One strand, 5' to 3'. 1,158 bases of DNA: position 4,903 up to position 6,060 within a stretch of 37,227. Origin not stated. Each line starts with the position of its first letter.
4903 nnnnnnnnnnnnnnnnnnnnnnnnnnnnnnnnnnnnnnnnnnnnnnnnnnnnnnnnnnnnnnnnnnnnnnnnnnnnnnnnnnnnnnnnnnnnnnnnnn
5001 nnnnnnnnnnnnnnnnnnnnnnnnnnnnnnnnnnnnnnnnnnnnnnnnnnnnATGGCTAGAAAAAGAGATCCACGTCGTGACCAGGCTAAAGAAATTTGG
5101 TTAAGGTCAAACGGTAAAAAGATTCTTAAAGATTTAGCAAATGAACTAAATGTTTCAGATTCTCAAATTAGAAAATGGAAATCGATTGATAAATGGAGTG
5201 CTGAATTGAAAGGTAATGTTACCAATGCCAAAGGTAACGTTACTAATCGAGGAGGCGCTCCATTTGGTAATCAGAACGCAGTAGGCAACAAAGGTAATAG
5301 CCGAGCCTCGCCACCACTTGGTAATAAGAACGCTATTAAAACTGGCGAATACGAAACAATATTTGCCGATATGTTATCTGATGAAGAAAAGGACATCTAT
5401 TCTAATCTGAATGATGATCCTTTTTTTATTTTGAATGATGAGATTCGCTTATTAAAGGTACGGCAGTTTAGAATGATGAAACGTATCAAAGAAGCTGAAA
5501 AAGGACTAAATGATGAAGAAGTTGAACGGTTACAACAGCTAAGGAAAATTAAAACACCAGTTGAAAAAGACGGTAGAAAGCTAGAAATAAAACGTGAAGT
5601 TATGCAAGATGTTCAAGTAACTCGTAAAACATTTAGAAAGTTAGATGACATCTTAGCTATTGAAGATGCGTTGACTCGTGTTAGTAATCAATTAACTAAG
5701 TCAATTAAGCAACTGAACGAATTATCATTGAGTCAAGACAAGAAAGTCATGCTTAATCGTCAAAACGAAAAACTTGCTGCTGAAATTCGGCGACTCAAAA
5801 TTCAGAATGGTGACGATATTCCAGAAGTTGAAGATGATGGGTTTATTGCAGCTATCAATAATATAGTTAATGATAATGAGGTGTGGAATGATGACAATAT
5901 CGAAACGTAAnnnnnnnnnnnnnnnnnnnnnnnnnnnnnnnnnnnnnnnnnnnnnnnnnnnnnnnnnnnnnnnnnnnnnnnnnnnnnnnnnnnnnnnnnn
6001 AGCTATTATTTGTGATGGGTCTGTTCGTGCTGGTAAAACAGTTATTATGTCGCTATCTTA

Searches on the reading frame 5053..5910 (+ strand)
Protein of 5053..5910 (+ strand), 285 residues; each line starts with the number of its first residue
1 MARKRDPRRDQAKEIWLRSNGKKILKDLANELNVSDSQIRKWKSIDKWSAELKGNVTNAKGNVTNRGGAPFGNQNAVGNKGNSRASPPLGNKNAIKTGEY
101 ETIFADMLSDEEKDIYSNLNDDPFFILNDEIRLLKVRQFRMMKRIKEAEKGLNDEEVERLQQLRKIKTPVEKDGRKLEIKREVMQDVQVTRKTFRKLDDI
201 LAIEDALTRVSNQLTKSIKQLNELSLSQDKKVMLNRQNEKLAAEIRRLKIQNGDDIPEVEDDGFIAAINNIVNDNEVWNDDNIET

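Call 4: search_protein_families(library=pfam, proteins=[window:5053-5910:+], max_evalue=1)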
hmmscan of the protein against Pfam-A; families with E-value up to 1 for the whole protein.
window:5053-5910:+ (285 aa): 4 families
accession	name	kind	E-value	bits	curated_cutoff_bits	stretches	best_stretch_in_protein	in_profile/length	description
PF10668.15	Phage_terminase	-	3.2e-22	78.4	22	1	1-64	1-64/67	Phage terminase small subunit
PF01527.26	HTH_Tnp_1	-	0.059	14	24.1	1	22-46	23-47/75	Transposase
PF15943.11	YdaS_toxin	-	0.17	12.1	30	1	27-51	13-38/65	Bacterial toxin YdaS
PF03735.19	ENT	-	0.75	10.3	28.5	1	19-41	28-50/71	ENT domain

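Call 5: search_protein_families(library=phrogs, proteins=[window:5053-5910:+], max_evalue=1)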
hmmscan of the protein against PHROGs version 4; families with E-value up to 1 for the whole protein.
window:5053-5910:+ (285 aa): 11 families
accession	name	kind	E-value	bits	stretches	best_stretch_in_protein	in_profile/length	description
phrog_1889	-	head and packaging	4.6e-109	365.2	1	1-279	1-275/276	terminase small subunit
phrog_509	-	head and packaging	3.2e-26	93.3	1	3-133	2-122/238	terminase small subunit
phrog_2606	-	head and packaging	4.6e-14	53.5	1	1-77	1-65/310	terminase small subunit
phrog_2538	-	head and packaging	1.6e-05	26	1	8-58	4-54/129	terminase small subunit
phrog_23659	-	tail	0.037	14.7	1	187-273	26-112/226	tail protein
phrog_1076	-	transcription regulation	0.055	13.8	1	120-193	173-251/339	FmdB-like transcriptional regulator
phrog_5225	-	unknown function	0.23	12.8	0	127-170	26-69/92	-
phrog_21567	-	unknown function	0.25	12.4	0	21-45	36-60/63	-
phrog_35801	-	unknown function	0.42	11.9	0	166-248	7-84/121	-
phrog_27090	-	unknown function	0.55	11.7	1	22-44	21-43/95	-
phrog_31709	-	unknown function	0.66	11.3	1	102-127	30-58/92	-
